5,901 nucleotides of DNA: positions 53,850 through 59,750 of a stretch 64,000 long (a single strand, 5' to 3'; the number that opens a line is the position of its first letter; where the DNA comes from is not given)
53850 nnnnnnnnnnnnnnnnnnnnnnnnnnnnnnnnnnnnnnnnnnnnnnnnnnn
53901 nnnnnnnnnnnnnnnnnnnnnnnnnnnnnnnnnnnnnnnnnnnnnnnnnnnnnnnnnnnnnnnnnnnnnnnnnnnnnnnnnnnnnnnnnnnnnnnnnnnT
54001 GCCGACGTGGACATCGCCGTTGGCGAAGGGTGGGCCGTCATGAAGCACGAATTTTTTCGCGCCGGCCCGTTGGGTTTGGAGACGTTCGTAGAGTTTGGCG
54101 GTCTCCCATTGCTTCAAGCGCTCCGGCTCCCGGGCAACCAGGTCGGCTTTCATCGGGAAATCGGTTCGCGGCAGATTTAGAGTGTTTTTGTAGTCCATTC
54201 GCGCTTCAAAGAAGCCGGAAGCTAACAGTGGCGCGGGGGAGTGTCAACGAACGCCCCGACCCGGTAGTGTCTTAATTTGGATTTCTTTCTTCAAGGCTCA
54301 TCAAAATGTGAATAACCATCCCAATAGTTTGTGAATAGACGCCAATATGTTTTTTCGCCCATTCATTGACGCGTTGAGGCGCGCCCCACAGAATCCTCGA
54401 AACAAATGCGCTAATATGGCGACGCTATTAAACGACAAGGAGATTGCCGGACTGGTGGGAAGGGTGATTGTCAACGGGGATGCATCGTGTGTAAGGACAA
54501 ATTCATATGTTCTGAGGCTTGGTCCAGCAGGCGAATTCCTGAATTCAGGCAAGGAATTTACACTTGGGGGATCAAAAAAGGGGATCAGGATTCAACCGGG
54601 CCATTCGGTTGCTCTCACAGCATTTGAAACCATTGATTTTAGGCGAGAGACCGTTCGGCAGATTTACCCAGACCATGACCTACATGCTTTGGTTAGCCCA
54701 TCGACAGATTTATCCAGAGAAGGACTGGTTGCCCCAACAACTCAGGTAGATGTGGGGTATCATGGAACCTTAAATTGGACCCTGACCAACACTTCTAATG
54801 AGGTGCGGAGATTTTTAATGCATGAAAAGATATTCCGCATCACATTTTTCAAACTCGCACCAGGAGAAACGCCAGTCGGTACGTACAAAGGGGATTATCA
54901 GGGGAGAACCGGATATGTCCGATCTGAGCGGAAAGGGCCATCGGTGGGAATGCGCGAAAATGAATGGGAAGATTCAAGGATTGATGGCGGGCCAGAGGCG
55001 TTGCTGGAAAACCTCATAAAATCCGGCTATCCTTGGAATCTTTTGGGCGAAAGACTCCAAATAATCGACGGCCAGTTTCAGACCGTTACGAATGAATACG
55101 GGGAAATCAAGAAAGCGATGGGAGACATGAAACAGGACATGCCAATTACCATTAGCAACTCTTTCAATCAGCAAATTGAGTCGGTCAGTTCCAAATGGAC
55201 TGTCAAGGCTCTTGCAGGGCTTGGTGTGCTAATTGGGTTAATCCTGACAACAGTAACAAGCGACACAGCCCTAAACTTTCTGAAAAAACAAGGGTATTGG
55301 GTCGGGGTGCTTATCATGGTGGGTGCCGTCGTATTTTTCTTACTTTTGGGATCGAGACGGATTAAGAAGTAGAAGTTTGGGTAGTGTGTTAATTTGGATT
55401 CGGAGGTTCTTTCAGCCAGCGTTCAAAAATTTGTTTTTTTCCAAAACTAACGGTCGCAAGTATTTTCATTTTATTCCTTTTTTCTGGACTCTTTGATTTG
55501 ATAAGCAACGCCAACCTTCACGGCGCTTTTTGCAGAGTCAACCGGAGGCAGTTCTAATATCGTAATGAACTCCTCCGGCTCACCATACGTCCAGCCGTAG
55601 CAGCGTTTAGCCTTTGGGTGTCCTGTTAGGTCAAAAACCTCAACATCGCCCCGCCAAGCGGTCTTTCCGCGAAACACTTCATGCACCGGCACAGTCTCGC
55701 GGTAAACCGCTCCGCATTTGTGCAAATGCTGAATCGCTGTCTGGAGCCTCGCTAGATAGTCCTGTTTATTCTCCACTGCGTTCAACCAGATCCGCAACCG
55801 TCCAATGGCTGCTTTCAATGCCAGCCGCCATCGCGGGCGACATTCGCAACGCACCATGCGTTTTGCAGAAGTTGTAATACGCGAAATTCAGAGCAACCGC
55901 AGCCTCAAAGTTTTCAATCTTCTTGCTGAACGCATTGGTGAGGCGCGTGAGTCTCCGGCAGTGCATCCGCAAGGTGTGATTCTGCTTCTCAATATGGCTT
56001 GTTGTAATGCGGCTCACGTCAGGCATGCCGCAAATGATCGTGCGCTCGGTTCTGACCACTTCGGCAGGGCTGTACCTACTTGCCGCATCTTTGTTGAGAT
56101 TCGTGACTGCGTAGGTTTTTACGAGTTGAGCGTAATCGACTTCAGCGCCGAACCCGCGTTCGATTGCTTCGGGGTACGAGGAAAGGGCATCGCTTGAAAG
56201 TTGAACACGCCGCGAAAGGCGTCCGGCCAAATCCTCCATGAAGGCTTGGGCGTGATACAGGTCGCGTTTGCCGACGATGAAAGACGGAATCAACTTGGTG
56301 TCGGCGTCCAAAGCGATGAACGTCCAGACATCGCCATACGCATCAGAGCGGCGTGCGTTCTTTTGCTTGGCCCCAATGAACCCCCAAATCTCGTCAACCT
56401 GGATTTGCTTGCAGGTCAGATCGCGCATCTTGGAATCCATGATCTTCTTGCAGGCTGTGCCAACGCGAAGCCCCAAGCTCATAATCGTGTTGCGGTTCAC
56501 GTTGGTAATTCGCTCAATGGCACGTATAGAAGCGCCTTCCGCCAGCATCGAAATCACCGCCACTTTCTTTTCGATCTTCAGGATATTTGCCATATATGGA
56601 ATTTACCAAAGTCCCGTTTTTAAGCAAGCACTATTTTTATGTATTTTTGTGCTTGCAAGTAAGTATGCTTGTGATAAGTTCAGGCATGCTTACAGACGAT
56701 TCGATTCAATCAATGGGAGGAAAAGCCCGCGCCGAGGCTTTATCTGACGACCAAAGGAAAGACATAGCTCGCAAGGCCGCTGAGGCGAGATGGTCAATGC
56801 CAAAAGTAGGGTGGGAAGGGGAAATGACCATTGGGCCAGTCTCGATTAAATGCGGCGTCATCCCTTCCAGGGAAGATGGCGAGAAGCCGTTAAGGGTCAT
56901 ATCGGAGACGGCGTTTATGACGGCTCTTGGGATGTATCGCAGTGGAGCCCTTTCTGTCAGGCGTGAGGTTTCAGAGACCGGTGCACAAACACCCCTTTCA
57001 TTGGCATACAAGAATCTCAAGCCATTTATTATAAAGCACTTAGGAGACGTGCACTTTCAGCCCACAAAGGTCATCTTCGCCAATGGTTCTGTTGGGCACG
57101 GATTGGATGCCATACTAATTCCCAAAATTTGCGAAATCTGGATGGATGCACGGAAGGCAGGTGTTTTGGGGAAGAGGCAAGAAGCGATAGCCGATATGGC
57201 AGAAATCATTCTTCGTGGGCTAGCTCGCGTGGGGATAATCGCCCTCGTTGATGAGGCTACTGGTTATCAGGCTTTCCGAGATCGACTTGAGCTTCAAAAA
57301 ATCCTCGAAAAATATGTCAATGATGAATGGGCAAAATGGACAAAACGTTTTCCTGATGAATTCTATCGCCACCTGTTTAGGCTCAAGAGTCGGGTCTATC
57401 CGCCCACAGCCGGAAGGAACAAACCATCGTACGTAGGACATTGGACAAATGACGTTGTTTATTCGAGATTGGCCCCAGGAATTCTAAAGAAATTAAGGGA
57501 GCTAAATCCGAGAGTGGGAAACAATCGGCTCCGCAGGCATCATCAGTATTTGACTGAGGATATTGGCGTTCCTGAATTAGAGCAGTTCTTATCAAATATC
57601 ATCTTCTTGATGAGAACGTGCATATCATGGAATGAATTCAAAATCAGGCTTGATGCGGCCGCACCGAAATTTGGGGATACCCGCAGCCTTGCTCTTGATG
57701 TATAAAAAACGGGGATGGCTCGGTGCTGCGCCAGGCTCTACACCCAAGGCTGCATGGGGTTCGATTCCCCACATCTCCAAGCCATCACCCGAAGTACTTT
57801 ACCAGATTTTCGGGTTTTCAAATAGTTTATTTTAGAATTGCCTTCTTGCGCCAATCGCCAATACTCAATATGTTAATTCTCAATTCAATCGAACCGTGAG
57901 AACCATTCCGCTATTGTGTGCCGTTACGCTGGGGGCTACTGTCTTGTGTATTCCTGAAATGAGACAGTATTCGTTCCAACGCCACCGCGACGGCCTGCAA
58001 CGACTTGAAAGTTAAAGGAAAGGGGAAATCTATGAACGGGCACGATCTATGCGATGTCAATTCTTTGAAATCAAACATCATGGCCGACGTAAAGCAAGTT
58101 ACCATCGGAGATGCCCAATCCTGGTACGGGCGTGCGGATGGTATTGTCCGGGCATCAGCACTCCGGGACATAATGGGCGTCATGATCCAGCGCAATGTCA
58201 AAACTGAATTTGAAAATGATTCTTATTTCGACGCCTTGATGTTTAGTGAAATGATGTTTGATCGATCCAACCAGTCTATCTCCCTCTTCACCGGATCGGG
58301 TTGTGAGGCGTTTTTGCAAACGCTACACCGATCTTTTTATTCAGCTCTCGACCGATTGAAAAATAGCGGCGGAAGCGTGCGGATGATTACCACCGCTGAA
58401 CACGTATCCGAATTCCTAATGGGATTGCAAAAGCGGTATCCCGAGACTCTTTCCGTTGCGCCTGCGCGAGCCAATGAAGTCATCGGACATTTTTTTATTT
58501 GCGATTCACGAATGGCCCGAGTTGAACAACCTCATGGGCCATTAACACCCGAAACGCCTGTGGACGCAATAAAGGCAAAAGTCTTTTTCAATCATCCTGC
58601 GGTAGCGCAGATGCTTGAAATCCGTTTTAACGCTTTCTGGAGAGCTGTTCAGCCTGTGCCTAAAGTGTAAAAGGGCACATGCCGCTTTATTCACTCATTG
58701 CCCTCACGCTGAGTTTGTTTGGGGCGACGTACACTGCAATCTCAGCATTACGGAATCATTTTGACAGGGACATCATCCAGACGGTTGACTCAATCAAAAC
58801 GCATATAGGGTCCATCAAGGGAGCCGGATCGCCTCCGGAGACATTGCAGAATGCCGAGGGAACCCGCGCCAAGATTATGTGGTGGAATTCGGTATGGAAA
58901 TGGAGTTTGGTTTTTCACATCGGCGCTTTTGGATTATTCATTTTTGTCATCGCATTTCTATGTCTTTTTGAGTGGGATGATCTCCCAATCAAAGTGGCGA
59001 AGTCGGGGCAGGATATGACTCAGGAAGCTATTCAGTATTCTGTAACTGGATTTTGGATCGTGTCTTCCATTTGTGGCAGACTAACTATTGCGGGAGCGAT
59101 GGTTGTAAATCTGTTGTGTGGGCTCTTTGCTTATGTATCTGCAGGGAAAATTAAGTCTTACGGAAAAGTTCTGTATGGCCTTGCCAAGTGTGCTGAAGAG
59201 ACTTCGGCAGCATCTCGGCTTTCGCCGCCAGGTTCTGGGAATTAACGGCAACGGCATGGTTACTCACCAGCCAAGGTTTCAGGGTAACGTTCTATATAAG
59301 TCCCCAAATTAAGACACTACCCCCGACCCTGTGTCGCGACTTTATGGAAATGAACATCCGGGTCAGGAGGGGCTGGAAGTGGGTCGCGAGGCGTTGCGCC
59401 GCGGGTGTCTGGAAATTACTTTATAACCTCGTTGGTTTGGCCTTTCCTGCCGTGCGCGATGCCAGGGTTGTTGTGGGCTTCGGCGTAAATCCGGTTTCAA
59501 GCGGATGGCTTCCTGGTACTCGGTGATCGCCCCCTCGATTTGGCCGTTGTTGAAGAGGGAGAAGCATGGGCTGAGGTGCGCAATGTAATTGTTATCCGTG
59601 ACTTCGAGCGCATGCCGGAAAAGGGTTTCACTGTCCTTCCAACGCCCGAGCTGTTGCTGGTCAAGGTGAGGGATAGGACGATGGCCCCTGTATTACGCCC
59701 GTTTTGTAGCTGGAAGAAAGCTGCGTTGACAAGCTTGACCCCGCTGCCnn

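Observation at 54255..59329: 5059-bp IS1-type-ended transposon with an 8-bp target duplication, three copies of its end sequence and non-transposition cargo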

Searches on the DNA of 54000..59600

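Call 24: search_rna_families(source=window, start=54000, end=59600, threshold=evalue, max_evalue=1, show_alignments=3)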
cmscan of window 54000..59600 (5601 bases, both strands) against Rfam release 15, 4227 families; matches with E-value up to 1: 1.
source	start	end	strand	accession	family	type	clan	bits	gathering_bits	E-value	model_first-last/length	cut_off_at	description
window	57711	57780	+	RF00023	tmRNA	Gene;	CL00001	26.1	47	1e-07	1-374/374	no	transfer-messenger RNA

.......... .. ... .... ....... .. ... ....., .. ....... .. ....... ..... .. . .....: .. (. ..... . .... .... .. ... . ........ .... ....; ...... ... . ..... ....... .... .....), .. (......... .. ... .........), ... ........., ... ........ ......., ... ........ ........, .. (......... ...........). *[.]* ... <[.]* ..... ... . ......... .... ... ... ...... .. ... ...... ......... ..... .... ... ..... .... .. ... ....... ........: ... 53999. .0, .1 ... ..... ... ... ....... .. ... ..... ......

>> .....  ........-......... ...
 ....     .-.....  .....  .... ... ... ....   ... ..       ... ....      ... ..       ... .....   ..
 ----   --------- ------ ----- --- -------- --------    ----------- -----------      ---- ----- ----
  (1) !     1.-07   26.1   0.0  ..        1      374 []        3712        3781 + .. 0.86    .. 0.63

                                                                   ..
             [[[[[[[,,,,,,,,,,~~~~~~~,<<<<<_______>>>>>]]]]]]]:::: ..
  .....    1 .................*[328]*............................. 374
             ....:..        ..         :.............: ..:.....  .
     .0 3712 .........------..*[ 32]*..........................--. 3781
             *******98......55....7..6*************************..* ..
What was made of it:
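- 57711..57780 (+): 70-nt tRNA-like element resembling the acceptor/T-arm domain of tmRNA. Rfam RF00023, 26 bits (gathering score 47), E=1e-7; only the model's ends match (call 24).
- A tmRNA-like fragment is present (call 24).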
